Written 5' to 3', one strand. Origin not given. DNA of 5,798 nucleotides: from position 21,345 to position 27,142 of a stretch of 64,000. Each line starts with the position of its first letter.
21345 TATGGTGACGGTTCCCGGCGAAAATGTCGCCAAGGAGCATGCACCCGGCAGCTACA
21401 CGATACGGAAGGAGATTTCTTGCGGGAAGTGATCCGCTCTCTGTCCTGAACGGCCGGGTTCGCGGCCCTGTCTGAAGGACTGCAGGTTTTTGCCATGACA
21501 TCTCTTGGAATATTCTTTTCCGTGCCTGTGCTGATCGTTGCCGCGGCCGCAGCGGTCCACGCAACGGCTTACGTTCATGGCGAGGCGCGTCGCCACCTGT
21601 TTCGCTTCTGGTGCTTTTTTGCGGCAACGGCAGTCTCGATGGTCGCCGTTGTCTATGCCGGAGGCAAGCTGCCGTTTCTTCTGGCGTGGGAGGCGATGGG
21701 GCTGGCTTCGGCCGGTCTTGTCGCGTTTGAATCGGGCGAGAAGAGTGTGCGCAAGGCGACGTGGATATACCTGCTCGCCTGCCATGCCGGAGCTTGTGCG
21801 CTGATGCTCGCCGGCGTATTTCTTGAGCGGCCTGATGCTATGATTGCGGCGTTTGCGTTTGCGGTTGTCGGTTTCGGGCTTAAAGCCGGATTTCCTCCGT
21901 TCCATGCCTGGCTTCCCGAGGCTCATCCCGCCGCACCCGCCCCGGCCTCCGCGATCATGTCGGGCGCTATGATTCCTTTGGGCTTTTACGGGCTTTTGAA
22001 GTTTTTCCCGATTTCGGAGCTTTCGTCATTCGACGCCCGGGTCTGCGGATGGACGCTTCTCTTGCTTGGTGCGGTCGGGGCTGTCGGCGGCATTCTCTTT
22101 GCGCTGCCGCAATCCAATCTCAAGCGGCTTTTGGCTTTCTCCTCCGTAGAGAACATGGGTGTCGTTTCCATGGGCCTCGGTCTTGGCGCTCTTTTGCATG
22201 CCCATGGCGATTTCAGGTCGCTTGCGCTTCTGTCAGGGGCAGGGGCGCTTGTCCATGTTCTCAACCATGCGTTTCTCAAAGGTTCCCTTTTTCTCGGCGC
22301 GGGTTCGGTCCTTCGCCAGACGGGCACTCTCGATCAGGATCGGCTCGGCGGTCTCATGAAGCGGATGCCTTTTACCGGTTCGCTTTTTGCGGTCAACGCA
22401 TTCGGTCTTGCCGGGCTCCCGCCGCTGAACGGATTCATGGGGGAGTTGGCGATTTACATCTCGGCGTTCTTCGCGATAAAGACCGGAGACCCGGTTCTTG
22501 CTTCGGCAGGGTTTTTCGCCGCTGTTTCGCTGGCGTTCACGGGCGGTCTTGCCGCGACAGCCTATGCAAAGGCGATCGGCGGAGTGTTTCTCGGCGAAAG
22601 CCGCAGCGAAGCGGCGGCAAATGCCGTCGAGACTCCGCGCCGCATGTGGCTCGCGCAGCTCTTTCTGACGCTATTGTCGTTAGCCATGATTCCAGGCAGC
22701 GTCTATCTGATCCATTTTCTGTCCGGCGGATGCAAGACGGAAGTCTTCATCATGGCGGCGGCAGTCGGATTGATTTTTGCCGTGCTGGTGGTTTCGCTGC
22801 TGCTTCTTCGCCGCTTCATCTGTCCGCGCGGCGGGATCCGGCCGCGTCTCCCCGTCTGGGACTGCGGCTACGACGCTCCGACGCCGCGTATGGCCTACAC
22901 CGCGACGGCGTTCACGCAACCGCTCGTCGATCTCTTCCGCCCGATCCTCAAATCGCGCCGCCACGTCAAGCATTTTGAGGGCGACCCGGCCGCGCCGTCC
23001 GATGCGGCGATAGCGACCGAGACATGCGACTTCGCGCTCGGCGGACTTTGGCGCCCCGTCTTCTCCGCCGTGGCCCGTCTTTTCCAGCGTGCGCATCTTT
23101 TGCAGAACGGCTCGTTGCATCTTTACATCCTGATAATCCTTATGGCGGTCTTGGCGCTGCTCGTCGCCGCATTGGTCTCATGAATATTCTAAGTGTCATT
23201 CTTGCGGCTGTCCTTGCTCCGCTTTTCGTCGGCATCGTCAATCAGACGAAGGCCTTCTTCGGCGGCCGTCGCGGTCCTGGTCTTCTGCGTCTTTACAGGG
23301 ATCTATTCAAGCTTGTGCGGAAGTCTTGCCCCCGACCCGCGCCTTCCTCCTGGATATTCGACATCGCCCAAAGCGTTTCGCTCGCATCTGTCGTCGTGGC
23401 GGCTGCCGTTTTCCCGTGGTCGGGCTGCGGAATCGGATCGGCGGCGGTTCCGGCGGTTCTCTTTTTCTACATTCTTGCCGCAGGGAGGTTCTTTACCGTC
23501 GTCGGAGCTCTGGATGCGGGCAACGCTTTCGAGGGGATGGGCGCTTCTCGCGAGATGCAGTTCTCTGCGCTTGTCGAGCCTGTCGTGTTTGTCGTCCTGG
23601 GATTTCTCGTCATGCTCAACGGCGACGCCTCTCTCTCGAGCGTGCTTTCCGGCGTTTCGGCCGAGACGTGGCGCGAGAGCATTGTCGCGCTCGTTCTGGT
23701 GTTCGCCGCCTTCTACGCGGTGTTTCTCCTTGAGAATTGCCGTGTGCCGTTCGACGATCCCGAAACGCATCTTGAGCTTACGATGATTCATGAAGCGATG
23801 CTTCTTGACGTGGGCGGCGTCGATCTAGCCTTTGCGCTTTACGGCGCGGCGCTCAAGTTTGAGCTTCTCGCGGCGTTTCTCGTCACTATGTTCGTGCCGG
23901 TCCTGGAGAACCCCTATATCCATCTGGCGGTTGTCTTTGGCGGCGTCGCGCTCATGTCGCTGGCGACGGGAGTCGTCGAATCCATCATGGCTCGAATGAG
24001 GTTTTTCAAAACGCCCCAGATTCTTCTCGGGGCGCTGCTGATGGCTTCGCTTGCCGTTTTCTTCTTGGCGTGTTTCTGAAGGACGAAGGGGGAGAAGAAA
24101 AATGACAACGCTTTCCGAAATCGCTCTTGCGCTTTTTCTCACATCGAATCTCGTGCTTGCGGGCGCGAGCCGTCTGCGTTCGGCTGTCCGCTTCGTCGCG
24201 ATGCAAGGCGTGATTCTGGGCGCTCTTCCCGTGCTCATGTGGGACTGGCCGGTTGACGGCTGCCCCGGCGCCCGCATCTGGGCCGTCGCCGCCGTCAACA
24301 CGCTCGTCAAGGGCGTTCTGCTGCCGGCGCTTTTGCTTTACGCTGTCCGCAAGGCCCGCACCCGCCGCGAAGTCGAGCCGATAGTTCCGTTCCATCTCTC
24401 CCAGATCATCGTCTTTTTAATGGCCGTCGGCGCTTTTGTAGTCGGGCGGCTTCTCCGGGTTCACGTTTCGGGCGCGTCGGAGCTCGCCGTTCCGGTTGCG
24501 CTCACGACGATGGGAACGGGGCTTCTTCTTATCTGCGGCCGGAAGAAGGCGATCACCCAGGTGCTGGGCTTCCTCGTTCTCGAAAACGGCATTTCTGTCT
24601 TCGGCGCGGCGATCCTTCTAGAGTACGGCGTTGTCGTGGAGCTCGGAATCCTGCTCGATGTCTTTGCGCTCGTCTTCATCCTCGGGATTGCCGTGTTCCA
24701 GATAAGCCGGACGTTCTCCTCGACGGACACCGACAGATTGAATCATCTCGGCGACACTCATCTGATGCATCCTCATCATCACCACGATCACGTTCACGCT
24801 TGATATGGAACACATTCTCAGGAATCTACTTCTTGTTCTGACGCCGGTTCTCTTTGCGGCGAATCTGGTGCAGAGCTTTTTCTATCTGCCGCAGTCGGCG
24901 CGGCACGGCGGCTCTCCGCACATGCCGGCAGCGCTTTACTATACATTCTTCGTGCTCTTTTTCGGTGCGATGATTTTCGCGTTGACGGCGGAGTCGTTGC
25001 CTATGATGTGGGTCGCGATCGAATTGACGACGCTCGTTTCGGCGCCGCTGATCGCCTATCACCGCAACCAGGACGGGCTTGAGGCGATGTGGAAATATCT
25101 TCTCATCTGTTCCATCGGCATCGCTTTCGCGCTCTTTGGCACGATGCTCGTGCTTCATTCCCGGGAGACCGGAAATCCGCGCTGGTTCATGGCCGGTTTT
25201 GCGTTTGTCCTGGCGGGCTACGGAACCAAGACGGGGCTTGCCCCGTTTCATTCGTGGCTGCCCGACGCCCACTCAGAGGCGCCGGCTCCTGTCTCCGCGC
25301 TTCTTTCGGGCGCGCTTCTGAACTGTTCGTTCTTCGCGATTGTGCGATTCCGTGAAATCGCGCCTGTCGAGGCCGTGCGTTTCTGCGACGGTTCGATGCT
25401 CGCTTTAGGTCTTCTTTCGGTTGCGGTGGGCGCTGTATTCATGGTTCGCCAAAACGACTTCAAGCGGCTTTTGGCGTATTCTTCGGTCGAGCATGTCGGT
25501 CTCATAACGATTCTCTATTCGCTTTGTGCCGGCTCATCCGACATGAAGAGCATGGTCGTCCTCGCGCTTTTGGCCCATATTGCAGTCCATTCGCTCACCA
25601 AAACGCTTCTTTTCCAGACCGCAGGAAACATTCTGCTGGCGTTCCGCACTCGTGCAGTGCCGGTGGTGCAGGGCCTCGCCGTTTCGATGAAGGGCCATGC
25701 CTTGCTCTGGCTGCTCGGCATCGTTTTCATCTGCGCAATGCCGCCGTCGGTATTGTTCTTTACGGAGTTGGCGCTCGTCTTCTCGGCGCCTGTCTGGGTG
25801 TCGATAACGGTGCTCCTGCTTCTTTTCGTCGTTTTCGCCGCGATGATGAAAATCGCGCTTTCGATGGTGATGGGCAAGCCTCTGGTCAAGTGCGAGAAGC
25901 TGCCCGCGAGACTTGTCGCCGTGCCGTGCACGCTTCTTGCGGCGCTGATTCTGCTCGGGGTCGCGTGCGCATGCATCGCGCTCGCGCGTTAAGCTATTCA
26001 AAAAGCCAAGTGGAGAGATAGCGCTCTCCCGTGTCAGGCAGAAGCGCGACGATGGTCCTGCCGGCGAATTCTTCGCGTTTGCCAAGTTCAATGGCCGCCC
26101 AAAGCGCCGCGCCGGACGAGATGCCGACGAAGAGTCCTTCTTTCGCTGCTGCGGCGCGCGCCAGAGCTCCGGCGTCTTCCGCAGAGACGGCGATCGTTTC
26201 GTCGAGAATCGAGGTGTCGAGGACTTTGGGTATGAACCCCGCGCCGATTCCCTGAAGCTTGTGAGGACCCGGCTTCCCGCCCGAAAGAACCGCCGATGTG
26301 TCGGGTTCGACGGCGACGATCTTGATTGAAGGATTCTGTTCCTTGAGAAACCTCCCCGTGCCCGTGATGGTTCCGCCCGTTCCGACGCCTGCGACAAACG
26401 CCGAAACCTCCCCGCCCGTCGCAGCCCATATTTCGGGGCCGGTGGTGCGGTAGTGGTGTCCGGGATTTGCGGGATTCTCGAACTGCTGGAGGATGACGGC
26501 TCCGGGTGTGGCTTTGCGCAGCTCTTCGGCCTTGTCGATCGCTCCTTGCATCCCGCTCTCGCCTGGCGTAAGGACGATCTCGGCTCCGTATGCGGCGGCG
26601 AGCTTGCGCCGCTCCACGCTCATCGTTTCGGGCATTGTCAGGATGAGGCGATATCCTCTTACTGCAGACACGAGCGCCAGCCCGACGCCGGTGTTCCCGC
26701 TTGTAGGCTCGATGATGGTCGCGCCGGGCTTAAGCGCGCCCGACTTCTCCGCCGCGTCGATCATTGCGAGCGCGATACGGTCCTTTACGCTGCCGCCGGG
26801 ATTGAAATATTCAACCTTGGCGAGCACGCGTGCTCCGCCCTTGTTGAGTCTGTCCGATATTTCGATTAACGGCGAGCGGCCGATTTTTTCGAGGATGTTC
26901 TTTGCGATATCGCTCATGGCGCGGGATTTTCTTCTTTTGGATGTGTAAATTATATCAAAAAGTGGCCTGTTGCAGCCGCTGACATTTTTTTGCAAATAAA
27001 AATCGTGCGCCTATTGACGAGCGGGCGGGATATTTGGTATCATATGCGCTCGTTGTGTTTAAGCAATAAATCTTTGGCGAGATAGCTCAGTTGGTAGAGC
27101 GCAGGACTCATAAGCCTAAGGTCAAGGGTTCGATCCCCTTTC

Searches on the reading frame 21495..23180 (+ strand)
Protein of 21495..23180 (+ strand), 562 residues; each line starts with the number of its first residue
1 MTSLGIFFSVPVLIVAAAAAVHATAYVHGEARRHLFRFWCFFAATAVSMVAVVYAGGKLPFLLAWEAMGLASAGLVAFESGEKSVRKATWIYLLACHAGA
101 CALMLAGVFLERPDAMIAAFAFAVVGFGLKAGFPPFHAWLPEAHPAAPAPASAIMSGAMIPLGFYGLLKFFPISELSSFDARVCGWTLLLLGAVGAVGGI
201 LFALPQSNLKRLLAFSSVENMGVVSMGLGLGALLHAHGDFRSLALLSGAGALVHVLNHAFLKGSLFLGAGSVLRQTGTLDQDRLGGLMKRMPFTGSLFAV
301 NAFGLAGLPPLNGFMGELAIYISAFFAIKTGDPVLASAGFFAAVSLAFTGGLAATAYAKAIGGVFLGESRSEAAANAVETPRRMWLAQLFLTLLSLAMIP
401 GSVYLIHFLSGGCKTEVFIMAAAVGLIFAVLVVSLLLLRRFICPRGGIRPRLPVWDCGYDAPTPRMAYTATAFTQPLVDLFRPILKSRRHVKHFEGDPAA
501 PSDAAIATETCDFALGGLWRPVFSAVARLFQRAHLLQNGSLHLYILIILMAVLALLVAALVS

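Call 58: search_protein_families(library=pfam, proteins=[window:21495-23180:+], max_evalue=0.00001)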
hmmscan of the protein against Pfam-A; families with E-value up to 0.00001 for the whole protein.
window:21495-23180:+ (562 aa): 1 family
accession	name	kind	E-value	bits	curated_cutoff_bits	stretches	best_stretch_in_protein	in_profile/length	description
PF00361.26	Proton_antipo_M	-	8.2e-38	130.7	21.5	1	61-325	7-276/294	NADH:quinone oxidoreductase/Mrp antiporter, TM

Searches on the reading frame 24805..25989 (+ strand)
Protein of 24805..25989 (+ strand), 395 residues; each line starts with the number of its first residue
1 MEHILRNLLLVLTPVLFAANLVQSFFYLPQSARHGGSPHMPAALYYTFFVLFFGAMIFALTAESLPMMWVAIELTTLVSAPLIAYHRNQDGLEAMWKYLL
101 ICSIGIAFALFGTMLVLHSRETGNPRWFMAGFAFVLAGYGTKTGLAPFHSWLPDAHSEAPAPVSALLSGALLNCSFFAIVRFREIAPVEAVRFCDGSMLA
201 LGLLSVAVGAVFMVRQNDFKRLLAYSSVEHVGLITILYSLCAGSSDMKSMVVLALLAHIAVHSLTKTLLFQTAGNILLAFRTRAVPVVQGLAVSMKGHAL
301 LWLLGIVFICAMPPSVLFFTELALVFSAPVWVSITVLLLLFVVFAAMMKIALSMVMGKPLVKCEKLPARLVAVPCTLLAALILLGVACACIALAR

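Call 58: search_protein_families(library=pfam, proteins=[window:24805-25989:+], max_evalue=0.00001)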
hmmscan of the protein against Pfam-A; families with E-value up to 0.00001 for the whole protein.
window:24805-25989:+ (395 aa): 1 family
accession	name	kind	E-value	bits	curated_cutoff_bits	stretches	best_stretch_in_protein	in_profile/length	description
PF00361.26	Proton_antipo_M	-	7.3e-40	137.4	21.5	1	62-345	1-290/294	NADH:quinone oxidoreductase/Mrp antiporter, TM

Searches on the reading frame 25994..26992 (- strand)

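Call 59: search_protein_families(library=pfam, proteins=[window:25994-26992:-], max_evalue=0.00001)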
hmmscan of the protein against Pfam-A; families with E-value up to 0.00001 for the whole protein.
window:25994-26992:- (332 aa): 1 family
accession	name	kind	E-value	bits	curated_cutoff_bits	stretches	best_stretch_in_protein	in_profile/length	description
PF00291.31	PALP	-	2.4e-74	250.8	35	1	34-320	2-295/295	Pyridoxal-phosphate dependent enzyme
